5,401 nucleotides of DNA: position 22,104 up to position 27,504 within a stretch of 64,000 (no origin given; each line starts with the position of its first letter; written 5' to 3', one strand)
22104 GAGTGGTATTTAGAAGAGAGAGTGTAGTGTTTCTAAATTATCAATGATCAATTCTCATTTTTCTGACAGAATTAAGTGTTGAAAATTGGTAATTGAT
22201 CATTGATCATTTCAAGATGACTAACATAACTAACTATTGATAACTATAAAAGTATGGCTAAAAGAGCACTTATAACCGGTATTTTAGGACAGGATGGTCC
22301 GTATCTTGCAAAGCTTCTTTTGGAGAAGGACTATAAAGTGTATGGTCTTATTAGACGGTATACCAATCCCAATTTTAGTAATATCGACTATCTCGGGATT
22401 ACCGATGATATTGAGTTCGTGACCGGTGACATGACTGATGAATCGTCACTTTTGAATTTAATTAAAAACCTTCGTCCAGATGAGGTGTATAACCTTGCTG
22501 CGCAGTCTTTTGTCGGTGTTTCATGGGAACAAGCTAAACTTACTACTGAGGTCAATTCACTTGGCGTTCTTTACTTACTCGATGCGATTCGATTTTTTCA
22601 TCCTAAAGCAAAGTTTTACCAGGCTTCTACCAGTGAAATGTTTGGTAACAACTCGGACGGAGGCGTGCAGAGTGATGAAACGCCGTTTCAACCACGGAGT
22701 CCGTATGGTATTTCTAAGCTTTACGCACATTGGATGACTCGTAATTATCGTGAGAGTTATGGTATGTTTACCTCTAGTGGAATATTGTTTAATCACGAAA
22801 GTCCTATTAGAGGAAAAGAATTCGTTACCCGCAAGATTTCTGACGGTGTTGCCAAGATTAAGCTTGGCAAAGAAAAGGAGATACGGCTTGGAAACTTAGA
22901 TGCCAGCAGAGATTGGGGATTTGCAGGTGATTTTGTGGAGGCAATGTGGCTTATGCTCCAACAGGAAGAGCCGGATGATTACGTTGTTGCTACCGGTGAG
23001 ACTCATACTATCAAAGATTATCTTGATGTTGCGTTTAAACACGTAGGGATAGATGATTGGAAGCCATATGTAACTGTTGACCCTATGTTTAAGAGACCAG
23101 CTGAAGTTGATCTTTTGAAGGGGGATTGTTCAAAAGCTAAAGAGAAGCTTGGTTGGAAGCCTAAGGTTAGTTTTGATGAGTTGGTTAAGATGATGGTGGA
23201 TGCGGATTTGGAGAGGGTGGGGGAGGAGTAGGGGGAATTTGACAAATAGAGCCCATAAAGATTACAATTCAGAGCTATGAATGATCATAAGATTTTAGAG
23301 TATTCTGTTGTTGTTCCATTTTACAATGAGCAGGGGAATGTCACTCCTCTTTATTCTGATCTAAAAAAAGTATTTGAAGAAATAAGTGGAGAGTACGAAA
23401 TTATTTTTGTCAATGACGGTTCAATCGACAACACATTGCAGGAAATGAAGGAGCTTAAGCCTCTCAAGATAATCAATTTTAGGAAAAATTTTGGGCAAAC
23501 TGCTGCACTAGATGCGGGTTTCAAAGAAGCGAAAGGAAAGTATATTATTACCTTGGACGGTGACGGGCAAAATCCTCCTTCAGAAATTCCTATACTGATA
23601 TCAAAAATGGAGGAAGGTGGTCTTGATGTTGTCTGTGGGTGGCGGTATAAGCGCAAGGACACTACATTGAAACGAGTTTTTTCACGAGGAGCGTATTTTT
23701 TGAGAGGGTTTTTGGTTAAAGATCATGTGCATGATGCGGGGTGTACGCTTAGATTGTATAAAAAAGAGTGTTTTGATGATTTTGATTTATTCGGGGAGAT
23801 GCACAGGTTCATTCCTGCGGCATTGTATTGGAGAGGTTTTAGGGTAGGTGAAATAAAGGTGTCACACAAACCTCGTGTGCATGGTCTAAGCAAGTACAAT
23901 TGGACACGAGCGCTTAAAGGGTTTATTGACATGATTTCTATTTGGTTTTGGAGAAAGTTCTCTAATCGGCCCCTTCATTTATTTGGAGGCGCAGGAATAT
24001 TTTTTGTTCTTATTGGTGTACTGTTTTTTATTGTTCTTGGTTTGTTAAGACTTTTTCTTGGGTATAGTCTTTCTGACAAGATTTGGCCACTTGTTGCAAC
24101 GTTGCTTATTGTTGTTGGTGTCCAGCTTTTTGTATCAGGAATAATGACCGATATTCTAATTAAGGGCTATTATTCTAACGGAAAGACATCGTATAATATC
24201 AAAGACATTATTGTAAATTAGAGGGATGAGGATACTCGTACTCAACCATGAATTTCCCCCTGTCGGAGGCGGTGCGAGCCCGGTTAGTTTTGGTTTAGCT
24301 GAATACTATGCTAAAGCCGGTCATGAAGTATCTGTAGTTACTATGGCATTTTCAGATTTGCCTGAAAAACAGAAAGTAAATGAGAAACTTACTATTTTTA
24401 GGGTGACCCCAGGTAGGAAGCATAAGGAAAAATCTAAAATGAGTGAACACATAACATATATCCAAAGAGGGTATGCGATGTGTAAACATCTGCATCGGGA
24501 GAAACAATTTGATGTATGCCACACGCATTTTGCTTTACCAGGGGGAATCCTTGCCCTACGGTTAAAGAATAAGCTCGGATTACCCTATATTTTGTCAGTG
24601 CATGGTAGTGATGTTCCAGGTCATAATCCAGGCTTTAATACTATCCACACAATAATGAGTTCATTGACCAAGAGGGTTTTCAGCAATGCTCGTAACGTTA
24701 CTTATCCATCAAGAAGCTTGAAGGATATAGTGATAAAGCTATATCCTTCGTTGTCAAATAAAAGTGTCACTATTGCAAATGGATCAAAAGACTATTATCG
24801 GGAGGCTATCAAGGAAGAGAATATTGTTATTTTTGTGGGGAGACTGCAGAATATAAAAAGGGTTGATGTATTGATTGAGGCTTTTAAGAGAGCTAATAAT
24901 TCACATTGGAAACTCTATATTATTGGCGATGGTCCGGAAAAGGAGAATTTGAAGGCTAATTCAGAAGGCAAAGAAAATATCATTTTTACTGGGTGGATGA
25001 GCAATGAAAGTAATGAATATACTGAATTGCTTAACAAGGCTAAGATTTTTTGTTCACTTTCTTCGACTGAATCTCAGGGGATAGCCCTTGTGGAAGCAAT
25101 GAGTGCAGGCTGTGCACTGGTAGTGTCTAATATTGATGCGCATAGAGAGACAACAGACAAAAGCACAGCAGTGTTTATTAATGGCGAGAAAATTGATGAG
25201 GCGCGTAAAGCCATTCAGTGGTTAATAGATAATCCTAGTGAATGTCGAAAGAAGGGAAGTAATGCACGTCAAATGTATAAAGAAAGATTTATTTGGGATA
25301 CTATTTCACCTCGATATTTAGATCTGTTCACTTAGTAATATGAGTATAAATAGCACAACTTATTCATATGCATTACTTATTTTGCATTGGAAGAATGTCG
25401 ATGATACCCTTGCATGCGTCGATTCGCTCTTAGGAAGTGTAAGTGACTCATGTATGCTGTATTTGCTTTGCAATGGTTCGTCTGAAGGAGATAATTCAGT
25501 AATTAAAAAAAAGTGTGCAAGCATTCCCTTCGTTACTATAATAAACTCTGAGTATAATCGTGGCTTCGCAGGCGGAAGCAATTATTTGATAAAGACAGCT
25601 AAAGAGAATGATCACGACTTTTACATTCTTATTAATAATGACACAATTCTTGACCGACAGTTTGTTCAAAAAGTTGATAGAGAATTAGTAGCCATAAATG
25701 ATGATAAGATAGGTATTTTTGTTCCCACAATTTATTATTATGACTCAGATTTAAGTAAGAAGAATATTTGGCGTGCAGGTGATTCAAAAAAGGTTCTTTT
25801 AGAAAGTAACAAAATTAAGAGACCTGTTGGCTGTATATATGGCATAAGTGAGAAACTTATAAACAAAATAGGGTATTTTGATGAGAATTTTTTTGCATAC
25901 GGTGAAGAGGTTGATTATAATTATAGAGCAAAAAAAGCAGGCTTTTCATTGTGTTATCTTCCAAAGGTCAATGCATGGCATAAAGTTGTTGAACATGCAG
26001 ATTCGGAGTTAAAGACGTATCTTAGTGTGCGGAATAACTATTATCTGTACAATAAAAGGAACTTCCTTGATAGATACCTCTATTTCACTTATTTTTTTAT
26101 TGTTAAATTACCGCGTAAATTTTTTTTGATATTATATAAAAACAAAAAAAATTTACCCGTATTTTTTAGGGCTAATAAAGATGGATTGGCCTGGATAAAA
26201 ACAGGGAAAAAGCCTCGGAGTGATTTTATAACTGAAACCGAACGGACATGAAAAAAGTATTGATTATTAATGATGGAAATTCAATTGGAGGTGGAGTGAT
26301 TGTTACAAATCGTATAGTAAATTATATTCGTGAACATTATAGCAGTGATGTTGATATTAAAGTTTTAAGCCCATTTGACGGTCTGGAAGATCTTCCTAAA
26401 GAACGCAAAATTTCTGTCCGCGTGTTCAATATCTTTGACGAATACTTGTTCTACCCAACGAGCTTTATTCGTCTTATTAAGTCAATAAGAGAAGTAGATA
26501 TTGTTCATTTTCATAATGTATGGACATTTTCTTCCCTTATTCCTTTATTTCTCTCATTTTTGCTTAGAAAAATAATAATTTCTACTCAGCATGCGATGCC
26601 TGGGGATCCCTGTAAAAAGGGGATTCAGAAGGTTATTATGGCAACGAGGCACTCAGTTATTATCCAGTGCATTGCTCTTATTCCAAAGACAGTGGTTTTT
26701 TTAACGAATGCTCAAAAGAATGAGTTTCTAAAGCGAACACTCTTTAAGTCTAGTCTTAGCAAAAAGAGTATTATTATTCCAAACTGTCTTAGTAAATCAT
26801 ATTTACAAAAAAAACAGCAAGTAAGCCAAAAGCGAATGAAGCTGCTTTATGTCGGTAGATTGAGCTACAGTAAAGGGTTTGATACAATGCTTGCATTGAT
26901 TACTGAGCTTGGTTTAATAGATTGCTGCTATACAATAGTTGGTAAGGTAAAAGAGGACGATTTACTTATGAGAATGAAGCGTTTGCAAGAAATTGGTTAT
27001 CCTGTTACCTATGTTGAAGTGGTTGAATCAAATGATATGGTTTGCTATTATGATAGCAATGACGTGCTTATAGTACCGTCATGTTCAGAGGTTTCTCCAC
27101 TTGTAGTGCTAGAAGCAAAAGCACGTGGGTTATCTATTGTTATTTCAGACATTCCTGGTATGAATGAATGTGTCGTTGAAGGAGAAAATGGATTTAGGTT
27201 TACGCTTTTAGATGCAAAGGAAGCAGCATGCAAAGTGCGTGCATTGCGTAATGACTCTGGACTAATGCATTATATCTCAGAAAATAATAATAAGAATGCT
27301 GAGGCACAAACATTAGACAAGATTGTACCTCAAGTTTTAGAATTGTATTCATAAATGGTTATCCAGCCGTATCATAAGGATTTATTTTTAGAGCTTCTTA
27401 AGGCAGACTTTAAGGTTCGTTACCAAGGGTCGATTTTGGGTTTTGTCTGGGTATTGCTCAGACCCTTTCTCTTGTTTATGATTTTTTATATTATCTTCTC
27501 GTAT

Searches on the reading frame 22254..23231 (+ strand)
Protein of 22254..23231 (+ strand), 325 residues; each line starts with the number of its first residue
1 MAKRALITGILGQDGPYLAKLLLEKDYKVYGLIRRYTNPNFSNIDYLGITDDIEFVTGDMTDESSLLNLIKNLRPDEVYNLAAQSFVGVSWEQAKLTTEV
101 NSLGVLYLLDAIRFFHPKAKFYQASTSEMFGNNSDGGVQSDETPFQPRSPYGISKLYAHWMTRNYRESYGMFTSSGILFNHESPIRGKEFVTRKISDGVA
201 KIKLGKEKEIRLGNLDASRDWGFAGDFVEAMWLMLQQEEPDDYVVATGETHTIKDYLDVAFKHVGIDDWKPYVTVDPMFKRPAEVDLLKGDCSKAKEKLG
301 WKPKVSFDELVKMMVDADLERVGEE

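Call 6: search_protein_families(library=ncbifam, proteins=[window:22254-23231:+], max_evalue=0.00001)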
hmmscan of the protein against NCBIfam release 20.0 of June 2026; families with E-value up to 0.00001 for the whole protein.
window:22254-23231:+ (325 aa): 12 families
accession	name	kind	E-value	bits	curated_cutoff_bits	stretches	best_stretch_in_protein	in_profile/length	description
TIGR01472.1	gmd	equivalog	3.3e-128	427.7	415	1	3-321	1-341/342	GDP-mannose 4,6-dehydratase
TIGR01181.1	dTDP_gluc_dehyt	equivalog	2.2e-33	115.7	365.1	1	5-316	2-309/321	dTDP-glucose 4,6-dehydratase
TIGR04180.1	EDH_00030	hypoth_equivalog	8.2e-25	87.5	475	1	6-305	2-296/297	NAD-dependent 4,6-dehydratase LegB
TIGR02622.1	CDP_4_6_dhtase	equivalog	1.7e-24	86.6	278.45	1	3-316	5-328/352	CDP-glucose 4,6-dehydratase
TIGR01179.1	galE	equivalog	3.1e-18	65.7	262.3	1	6-168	3-162/332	UDP-glucose 4-epimerase GalE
NF007582.0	PRK10217.1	equivalog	4.4e-14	52.4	698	1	3-312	2-325/355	dTDP-glucose 4,6-dehydratase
NF007490.0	PRK10084.1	subfamily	3.4e-12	46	649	1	52-316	51-332/361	dTDP-glucose 4,6-dehydratase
NF052578.1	StrlDmthSdmBMthl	equivalog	1.8e-10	41.1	600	1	5-267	3-248/328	sterol demethylase protein SdmB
NF043036.1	ErythonDh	equivalog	1.8e-10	40.6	325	1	5-165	3-163/321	D-erythronate dehydrogenase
NF007956.0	PRK10675.1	subfamily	5.5e-07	29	394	1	5-159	3-157/338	UDP-glucose 4-epimerase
NF041015.1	UDPsulfquin_syn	equivalog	1.7e-06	27.3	575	1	50-131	65-149/384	UDP-sulfoquinovose synthase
TIGR01214.1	rmlD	equivalog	5.6e-06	25.7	224.05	1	6-191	3-160/285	dTDP-4-dehydrorhamnose reductase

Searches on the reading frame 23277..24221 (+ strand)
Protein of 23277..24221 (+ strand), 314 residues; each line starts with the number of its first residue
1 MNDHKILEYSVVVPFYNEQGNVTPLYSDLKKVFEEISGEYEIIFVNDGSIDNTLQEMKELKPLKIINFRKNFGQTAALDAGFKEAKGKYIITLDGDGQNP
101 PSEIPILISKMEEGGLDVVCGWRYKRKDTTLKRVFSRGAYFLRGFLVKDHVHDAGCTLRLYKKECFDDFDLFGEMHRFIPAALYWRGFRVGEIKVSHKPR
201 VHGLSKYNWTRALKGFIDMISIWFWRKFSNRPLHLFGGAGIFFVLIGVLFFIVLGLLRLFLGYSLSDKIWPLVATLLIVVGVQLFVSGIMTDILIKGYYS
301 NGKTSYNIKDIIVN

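Call 6: search_protein_families(library=ncbifam, proteins=[window:23277-24221:+], max_evalue=0.00001)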
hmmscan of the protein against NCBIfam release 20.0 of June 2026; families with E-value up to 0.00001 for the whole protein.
window:23277-24221:+ (314 aa): 11 families
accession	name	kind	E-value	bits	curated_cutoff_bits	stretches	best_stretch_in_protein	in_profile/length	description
NF047588.1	GlcsyltransPgfSStrep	equivalog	7e-43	147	500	1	9-303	3-296/308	glycosyltransferase PgfS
NF007986.1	PRK10714.1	equivalog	2.4e-42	145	529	1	4-298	3-297/316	undecaprenyl-phosphate 4-deoxy-4-formamido-L-arabinose transferase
TIGR04182.1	glyco_TIGR04182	equivalog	4.8e-20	72.1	325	1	10-296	3-284/293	S-layer glycoprotein N-glycosyltransferase AglJ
NF058614.1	PPMAGASynPpgS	equivalog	2e-16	60.1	370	1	11-172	4-168/226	polyprenyl-phospho-N-acetylgalactosaminyl synthase PpgS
TIGR03937.1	PgaC_IcaA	equivalog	1.2e-14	54.1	422.3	1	6-112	44-151/407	poly-beta-1,6-N-acetyl-D-glucosamine synthase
NF041875.1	EPS_EpsD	equivalog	2.6e-10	40.2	370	1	10-121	2-114/325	exopolysaccharide biosynthesis glycosyltransferase EpsD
TIGR04283.1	glyco_like_mftF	equivalog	2.8e-10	40.2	182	1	10-111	2-97/221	TIGR04283 family arsenosugar biosynthesis glycosyltransferase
NF007482.0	PRK10073.1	equivalog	3.2e-10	39.5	423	1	8-121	7-121/334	glycosyltransferase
NF041391.1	DPhHxTase_Halo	equivalog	6.7e-10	38.3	375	1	16-172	4-156/213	dolichyl-phosphate hexose transferase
TIGR03965.1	mycofact_glyco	equivalog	5.6e-07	28.8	280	1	8-120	75-188/467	mycofactocin biosynthesis glycosyltransferase MftF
NF047683.1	TeichurnBiosyTuaG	equivalog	1.4e-06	28.1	400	1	9-103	8-103/252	teichuronic acid biosynthesis protein TuaG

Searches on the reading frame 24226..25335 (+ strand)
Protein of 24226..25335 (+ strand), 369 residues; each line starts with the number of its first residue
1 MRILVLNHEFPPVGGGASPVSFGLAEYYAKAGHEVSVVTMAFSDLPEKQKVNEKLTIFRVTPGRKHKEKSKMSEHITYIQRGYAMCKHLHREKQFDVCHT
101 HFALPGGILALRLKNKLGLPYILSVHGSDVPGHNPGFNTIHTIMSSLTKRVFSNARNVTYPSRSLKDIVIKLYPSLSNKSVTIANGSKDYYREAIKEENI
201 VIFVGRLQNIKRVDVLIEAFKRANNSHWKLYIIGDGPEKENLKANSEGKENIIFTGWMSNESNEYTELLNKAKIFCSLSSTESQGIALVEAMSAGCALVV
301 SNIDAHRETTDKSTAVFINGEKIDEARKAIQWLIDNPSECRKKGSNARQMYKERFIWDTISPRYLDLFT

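Call 6: search_protein_families(library=ncbifam, proteins=[window:24226-25335:+], max_evalue=0.00001)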
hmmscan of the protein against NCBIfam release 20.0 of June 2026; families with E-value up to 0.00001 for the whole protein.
window:24226-25335:+ (369 aa): 26 families (the best 25 are shown)
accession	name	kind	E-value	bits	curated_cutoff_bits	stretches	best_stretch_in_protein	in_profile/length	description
TIGR03999.1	thiol_BshA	equivalog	4.1e-26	91.8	273.7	1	15-368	12-370/375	N-acetyl-alpha-D-glucosaminyl L-malate synthase BshA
NF047684.1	TeichurnBiosyTuaC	equivalog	3.2e-24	85.6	550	1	92-338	106-356/391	teichuronic acid biosynthesis protein TuaC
NF038295.1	EPS_HpsP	equivalog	2.3e-22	79.6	550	1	13-367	12-383/388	hormogonium polysaccharide biosynthesis glycosyltransferase HpsP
TIGR02149.1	glgA_Coryne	subfamily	3.1e-20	72.7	302.4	1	1-368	1-387/391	glycogen synthase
TIGR04157.1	glyco_rSAM_CFB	subfamily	1.9e-19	70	400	1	170-367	185-405/406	TIGR04157 family glycosyltransferase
NF049988.1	MGlcDAGSynMgs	equivalog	3.2e-17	63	400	1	195-346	209-363/398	alpha-monoglucosyldiacylglycerol synthase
TIGR03088.1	stp2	hypoth_equivalog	2.7e-16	59.6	409.05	1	194-368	190-370/374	TIGR03088 family PEP-CTERM/XrtA system glycosyltransferase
TIGR04063.1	stp3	hypoth_equivalog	1.9e-15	56.7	442.05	1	194-367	209-391/397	TIGR04063 family PEP-CTERM/XrtA system glycosyltransferase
TIGR03449.1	mycothiol_MshA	equivalog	7.7e-14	51.4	462.5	1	197-362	219-394/406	D-inositol-3-phosphate glycosyltransferase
NF053787.1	GlcN_PG_synth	equivalog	2.6e-13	49.6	480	1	197-362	196-350/361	N-acetylglucosaminyl phosphatidylglycerol synthase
NF041876.1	EPS_EpsE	equivalog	5.6e-13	48.9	400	1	191-355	206-380/389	exopolysaccharide biosynthesis GT4 family glycosyltransferase EpsE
NF007396.0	PRK09922.1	equivalog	1.8e-12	46.9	385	1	197-355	181-347/361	lipopolysaccharide 1,6-galactosyltransferase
NF050056.1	ProtGlycPglH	equivalog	3.3e-12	46.2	600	1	141-367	116-349/354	GalNAc-alpha-(1->4)-GalNAc-alpha-(1->3)-diNAcBac-PP-undecaprenol alpha-1,4-N-acetyl-D-galactosaminyltransferase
TIGR04047.1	MSMEG_0565_glyc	hypoth_equivalog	3e-11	43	259.85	1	252-368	259-371/373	MSMEG_0565 family glycosyltransferase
NF046085.1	XrtY_assoc_Gly1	equivalog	5e-11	42.1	400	1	194-368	205-381/387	XrtY-associated glycosyltransferase XYAG1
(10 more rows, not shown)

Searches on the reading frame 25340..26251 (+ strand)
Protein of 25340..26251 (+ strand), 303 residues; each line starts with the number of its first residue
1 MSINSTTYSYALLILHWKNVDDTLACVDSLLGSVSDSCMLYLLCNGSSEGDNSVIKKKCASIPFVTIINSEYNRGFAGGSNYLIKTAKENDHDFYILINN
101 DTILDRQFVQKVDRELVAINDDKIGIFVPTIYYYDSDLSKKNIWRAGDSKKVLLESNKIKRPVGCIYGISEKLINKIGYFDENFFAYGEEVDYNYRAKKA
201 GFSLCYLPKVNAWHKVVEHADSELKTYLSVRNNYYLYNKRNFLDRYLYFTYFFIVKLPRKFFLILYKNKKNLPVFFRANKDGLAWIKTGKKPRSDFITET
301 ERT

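Call 6: search_protein_families(library=ncbifam, proteins=[window:25340-26251:+], max_evalue=0.00001)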
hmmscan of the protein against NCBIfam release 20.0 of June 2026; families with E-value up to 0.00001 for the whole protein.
window:25340-26251:+ (303 aa): 1 family
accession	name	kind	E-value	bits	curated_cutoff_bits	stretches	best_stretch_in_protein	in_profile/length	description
TIGR01556.1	rhamnosyltran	subfamily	1.4e-08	34.3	200.55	1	47-243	30-236/281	rhamnosyltransferase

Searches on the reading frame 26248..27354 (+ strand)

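Call 6: search_protein_families(library=ncbifam, proteins=[window:26248-27354:+], max_evalue=0.00001)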
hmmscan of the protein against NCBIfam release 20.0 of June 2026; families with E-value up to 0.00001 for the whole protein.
window:26248-27354:+ (368 aa): 18 families
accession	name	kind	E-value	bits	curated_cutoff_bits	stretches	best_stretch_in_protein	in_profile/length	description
NF041010.1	glycosy_Agl16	equivalog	1.1e-19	70.5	575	1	82-368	73-349/352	glycosylation protein Agl16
NF046085.1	XrtY_assoc_Gly1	equivalog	9e-16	57.7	400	1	69-367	81-381/387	XrtY-associated glycosyltransferase XYAG1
TIGR04157.1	glyco_rSAM_CFB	subfamily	6.4e-14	51.7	400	1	75-331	111-360/406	TIGR04157 family glycosyltransferase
TIGR03999.1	thiol_BshA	equivalog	3.8e-12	45.8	273.7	1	261-367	263-370/375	N-acetyl-alpha-D-glucosaminyl L-malate synthase BshA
TIGR03449.1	mycothiol_MshA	equivalog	9.6e-12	44.5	462.5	1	194-367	218-400/406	D-inositol-3-phosphate glycosyltransferase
NF041876.1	EPS_EpsE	equivalog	3.1e-10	39.8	400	1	191-353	209-378/389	exopolysaccharide biosynthesis GT4 family glycosyltransferase EpsE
TIGR02149.1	glgA_Coryne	subfamily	5.1e-10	39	302.4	1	186-322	194-335/391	glycogen synthase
NF038229.1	Glyco4_Geo_Pelo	equivalog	5.3e-10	38.8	400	1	169-354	130-319/338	GPMC system family 4 glycosyltransferase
NF047684.1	TeichurnBiosyTuaC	equivalog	2.7e-08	33.2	550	1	182-311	205-330/391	teichuronic acid biosynthesis protein TuaC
TIGR03088.1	stp2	hypoth_equivalog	4.3e-08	32.6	409.05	1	177-367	175-370/374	TIGR03088 family PEP-CTERM/XrtA system glycosyltransferase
TIGR04063.1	stp3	hypoth_equivalog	7.5e-08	31.7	442.05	1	199-347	216-371/397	TIGR04063 family PEP-CTERM/XrtA system glycosyltransferase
NF012028.0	PRK15484.1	subfamily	1e-07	31.4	618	1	166-318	154-325/380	lipopolysaccharide N-acetylglucosaminyltransferase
NF053787.1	GlcN_PG_synth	equivalog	1.2e-07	30.9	480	1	184-365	185-354/361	N-acetylglucosaminyl phosphatidylglycerol synthase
TIGR02095.1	glgA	subfamily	2.1e-06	26.7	328.45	1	182-330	278-435/477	glycogen/starch synthase, ADP-glucose type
NF050056.1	ProtGlycPglH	equivalog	5.4e-06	25.7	600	1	167-366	152-349/354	GalNAc-alpha-(1->4)-GalNAc-alpha-(1->3)-diNAcBac-PP-undecaprenol alpha-1,4-N-acetyl-D-galactosaminyltransferase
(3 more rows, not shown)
